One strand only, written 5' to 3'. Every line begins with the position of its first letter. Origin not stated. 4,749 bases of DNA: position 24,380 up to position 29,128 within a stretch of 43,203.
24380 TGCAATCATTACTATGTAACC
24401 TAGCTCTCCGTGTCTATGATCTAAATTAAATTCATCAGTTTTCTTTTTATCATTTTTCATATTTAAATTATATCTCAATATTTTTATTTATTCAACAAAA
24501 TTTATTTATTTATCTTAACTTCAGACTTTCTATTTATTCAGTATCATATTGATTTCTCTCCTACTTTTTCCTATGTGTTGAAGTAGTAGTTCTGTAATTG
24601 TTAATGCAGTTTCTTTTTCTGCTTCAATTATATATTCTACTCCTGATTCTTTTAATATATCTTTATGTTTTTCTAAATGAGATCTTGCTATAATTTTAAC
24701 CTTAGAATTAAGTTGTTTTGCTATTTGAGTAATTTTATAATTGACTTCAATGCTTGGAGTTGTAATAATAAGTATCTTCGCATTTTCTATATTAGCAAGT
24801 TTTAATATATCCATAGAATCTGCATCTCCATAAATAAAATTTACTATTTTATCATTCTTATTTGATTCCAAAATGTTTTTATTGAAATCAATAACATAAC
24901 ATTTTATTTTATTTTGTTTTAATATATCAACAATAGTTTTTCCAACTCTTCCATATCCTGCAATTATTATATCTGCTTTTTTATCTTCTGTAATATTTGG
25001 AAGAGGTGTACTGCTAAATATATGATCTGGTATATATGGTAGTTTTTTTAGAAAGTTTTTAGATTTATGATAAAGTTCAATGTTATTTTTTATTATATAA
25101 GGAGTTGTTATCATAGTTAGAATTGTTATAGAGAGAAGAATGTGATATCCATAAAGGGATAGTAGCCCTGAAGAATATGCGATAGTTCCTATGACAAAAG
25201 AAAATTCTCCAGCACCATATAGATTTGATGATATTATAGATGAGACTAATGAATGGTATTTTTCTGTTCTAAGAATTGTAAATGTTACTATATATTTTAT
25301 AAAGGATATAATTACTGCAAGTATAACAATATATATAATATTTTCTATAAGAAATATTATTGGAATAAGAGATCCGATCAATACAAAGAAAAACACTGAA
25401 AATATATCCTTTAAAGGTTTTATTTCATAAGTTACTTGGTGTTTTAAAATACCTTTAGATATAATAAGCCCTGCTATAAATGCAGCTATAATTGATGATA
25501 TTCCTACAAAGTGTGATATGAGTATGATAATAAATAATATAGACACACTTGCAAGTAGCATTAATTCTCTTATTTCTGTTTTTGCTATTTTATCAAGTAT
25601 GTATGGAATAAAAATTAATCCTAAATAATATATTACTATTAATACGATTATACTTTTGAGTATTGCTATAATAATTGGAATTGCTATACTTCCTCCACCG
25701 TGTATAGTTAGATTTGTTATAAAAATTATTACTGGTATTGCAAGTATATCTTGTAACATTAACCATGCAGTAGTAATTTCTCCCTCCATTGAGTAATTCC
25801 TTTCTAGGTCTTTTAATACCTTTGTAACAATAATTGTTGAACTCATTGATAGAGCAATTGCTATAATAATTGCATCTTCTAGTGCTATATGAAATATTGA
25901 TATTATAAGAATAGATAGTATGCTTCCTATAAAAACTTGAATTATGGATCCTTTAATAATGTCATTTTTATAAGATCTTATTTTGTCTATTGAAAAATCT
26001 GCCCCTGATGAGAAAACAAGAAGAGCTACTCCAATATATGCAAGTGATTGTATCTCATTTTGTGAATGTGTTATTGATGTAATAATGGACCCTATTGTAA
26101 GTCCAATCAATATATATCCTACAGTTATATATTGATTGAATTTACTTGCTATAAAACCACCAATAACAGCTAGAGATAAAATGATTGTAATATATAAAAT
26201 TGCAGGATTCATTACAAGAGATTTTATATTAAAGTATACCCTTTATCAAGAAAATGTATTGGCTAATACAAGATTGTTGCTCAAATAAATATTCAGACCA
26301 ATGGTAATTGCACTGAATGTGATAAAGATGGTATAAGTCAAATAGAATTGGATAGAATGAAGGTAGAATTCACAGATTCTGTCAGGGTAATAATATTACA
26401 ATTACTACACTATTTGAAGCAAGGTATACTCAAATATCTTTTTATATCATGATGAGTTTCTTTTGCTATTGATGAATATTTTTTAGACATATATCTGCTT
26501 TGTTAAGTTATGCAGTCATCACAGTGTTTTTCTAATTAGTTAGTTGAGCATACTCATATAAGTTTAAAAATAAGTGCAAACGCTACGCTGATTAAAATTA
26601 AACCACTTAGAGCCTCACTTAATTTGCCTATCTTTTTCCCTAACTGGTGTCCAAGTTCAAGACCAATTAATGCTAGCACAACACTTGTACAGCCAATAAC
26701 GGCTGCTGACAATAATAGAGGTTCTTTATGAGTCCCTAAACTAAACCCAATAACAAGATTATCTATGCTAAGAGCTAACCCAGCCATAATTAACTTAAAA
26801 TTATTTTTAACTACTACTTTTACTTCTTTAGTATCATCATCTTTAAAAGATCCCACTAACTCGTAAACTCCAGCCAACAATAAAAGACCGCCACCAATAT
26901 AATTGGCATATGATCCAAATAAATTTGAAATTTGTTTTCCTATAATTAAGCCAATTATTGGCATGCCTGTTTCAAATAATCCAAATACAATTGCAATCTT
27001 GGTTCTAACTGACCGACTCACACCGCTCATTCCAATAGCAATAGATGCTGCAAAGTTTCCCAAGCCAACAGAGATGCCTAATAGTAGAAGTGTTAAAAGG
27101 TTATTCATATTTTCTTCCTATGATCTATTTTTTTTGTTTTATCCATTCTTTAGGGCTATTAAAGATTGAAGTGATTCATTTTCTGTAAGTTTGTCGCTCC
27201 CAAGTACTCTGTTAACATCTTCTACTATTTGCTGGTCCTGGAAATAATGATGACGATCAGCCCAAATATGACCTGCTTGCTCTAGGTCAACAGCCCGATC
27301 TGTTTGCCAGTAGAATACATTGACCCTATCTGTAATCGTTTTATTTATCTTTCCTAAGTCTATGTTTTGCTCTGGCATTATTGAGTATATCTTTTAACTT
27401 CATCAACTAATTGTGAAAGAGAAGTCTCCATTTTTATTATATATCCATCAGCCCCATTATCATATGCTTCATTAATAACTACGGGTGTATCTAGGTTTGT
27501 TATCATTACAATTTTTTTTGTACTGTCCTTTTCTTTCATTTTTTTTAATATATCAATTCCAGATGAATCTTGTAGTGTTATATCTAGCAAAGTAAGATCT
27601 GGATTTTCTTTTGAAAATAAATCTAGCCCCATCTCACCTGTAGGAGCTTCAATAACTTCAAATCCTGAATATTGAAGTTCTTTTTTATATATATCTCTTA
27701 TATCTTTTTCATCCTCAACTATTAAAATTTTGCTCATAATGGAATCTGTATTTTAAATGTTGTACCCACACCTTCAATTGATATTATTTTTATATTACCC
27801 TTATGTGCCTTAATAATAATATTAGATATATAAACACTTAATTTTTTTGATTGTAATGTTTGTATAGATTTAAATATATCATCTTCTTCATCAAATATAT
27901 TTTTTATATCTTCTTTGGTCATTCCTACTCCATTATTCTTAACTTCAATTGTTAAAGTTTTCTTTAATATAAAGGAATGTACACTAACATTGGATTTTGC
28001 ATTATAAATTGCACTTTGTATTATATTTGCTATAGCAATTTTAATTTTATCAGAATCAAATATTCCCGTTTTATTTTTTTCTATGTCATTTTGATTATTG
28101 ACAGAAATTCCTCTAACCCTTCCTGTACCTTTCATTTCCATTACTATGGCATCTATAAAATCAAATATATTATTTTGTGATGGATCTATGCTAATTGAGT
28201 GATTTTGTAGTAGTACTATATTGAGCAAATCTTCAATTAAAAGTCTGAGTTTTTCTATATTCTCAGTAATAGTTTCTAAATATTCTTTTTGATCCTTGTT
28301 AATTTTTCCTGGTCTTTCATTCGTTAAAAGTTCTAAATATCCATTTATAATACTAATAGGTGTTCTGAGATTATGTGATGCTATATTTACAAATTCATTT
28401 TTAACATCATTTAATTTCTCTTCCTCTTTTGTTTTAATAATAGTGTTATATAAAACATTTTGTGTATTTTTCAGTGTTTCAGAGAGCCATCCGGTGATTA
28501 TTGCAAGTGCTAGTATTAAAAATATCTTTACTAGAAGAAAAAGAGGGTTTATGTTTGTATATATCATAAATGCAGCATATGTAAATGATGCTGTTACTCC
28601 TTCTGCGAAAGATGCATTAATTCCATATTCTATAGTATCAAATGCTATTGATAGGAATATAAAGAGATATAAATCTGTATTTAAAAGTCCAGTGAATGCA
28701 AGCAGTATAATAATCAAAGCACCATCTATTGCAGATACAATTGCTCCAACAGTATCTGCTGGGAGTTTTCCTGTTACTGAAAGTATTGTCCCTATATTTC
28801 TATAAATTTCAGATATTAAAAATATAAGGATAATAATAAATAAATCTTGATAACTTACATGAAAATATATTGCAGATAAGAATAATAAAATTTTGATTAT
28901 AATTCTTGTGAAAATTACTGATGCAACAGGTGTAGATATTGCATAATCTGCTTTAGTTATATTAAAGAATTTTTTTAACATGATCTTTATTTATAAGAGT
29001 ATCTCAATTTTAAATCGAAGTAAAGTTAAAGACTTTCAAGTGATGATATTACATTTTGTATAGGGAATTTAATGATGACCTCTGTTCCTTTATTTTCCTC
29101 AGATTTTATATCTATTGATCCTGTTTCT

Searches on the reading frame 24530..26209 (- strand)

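Call 47: search_protein_families(library=pfam, max_evalue=0.00001, proteins=[window:24530-26209:-])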
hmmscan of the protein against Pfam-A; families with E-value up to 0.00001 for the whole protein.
window:24530-26209:- (559 aa): 2 families
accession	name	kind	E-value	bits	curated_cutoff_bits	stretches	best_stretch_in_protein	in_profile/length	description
PF00999.27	Na_H_Exchanger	-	1e-46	160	26.2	1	13-372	3-373/375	Sodium/hydrogen exchanger, transmembrane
PF02254.24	TrkA_N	-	1.3e-27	96.9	23.8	1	414-528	1-114/116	TrkA-N domain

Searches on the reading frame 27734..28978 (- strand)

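Call 47: search_protein_families(library=pfam, max_evalue=0.00001, proteins=[window:27734-28978:-])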
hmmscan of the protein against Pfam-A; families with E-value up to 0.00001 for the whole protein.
window:27734-28978:- (414 aa): 2 families
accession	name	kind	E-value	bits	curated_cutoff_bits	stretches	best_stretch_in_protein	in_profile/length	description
PF00512.31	HisKA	-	2.4e-15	56.7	26.9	1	193-254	2-60/66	His Kinase A (phospho-acceptor) domain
PF02518.31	HATPase_c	-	1.6e-12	48.3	26.4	1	308-414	2-109/111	Histidine kinase-, DNA gyrase B-, and HSP90-like ATPase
